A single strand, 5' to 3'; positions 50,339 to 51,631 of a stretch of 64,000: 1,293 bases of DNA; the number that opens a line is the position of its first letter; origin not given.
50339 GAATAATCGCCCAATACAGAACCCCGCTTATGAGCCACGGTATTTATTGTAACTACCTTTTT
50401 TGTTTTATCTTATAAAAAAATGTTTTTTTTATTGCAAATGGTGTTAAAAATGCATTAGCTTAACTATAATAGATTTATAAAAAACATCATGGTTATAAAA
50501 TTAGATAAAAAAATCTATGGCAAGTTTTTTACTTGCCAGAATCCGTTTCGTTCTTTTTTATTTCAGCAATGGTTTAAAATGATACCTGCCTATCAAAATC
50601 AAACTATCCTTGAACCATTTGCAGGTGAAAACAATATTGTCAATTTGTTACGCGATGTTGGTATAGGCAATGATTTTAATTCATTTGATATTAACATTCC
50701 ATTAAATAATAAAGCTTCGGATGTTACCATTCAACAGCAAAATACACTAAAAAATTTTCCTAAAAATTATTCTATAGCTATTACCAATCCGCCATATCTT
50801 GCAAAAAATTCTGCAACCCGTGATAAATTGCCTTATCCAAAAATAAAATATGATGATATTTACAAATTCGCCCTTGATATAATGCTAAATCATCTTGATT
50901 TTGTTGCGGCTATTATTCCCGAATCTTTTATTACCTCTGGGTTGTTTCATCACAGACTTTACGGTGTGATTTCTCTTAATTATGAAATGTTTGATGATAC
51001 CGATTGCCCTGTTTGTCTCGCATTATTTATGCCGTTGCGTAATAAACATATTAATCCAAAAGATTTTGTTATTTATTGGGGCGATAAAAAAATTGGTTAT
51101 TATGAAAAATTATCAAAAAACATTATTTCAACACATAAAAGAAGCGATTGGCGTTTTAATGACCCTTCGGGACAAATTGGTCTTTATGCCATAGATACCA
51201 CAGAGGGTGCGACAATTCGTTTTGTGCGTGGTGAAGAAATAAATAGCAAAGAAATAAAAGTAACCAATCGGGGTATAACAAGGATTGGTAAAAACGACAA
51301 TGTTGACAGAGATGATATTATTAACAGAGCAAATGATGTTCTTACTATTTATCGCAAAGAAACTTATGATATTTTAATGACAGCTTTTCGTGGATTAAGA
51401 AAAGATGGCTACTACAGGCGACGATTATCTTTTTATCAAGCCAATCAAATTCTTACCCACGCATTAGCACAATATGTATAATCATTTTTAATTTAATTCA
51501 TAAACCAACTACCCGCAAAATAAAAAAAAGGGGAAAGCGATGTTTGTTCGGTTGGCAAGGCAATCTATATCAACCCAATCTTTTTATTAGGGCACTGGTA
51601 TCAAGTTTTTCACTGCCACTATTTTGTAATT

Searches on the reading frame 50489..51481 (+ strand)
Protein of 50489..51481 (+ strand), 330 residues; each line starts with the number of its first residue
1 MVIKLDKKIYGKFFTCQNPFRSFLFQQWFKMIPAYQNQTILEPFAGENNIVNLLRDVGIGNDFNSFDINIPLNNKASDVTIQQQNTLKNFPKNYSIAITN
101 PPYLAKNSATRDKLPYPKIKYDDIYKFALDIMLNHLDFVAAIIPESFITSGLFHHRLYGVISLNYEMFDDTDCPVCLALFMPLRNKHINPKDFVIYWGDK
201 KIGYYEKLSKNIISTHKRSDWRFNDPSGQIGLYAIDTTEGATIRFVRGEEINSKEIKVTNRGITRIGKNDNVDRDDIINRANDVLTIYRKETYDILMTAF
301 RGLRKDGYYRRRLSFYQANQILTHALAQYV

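Call 3: search_protein_families(library=pfam, proteins=[window:50489-51481:+], max_evalue=0.01)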
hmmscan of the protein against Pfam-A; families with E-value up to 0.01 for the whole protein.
window:50489-51481:+ (330 aa): 1 family
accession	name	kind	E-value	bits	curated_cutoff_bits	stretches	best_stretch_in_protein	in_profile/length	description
PF07669.17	Eco57I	-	0.0034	17.9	25.3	1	75-149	53-140/171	Eco57I restriction-modification methylase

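Call 4: search_protein_families(library=ncbifam, proteins=[window:50489-51481:+], max_evalue=0.01)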
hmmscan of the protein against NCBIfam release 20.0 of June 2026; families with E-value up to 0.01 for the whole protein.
window:50489-51481:+ (330 aa): 1 family
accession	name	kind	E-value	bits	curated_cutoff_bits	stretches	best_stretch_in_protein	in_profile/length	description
TIGR00536.1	hemK_fam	subfamily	0.00056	19.1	115.5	1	73-111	160-200/286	HemK family protein methyltransferase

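Call 6: search_protein_families(library=padloc, proteins=[window:50489-51481:+], max_evalue=0.01)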
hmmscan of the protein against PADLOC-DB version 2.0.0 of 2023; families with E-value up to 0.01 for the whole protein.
window:50489-51481:+ (330 aa): 1 family
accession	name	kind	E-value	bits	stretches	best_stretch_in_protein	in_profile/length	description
PDLC03227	MTase_II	-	0.0081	13.1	0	85-153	125-197/494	Type II methyltransferase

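Call 65: find_homologous_proteins(query=window:50489-51481:+, max_evalue=0.001)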
Query window:50489-51481:+ (330 aa): 1543 proteins with E <= 0.001 among 2048 candidates; the best 120 are listed.
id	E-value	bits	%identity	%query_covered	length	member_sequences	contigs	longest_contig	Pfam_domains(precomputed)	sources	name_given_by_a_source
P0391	1.5e-223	759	100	100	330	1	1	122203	-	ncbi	ncbi:MAG: hypothetical protein ACR2NY_00685 [Alphaproteobacteria bacterium]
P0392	1.2e-143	496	66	98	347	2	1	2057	-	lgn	-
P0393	9.5e-109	381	54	97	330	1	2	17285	-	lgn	-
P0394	4.0e-105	369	53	98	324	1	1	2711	-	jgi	jgi:hypothetical protein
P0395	2.5e-104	367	51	100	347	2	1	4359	PF07669.18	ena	-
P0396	3.6e-104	366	52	97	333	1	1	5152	PF07669.18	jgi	jgi:hypothetical protein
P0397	3.4e-103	363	50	97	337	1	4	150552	-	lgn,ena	-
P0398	6.7e-103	362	52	98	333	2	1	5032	-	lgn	-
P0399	8.0e-103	362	51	98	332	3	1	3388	-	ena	-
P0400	1.2e-102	361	51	99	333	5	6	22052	-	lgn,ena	-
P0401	6.3e-102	359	50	98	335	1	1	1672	-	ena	-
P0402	7.5e-102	359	50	99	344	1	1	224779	-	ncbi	-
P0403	2.2e-101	357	52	97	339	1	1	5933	-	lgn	-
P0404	2.9e-101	357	51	99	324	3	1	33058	-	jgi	jgi:hypothetical protein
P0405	2.9e-101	357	51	98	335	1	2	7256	-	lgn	-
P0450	3.6e-96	340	53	96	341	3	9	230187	-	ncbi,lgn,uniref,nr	ncbi:hypothetical protein [Burkholderia cenocepacia]|uniref:hypothetical protein n=1 Tax=Burkholderi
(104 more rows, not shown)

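Call 66: find_encoding_contigs(protein=P0450, flank=6000, max_places=2)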
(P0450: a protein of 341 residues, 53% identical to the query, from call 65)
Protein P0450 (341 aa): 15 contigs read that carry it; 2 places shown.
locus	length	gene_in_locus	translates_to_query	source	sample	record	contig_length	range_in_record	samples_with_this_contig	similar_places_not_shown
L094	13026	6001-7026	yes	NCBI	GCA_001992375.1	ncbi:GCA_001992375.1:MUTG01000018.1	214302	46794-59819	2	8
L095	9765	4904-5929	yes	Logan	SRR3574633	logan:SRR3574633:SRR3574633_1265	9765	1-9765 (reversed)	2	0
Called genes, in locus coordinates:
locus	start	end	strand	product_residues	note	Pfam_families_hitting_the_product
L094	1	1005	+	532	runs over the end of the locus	PF19263:DUF5906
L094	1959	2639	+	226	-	-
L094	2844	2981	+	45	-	-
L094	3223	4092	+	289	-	-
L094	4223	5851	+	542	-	PF12796:Ank_2, PF00023:Ank (faint), PF12796:Ank_2, PF13637:Ank_4 (weak), PF12796:Ank_2, PF13637:Ank_4 (weak), PF00583:Acetyltransf_1 (weak), PF13673:Acetyltransf_10 (weak), +5 more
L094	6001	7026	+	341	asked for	-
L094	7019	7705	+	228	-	-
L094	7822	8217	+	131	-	-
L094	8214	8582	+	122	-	-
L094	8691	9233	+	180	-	-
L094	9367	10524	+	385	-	-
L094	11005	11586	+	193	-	-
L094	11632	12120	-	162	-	-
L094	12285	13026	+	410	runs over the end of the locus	PF14311:DUF4379 (faint)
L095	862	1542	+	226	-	-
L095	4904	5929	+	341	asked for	-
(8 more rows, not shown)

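Call 67: find_encoding_contigs(protein=P0402, flank=6000, max_places=2)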
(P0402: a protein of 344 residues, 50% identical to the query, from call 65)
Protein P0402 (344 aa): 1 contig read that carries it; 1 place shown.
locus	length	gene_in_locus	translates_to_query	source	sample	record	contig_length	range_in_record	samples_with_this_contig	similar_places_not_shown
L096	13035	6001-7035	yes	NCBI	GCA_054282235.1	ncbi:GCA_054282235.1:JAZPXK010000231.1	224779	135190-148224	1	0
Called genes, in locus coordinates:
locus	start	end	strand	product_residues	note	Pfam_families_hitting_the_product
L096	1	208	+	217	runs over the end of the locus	-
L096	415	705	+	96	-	-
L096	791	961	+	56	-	-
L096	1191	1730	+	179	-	PF11611:DUF4352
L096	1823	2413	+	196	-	-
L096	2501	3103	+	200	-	PF01844:HNH (faint)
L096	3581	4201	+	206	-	PF13958:ToxN_toxin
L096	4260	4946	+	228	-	PF02562:PhoH, PF13604:AAA_30 (weak), PF13245:AAA_19 (faint), PF13401:AAA_22 (weak)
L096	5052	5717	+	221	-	-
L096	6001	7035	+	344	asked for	-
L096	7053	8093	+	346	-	-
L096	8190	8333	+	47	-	-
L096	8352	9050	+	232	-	-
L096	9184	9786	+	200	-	PF20472:PDDEXK_11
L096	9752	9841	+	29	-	-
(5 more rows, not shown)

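Call 71: search_protein_families(library=phrogs, proteins=[window:50489-51481:+], max_evalue=0.001)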
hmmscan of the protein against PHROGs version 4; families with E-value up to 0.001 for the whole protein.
window:50489-51481:+ (330 aa): 2 families
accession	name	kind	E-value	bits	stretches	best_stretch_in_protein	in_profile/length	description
phrog_18657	-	other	5.9e-47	161.3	1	6-325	3-305/325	DNA methyltransferase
phrog_799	-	other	0.00024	21.4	1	32-103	229-293/458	DNA methyltransferase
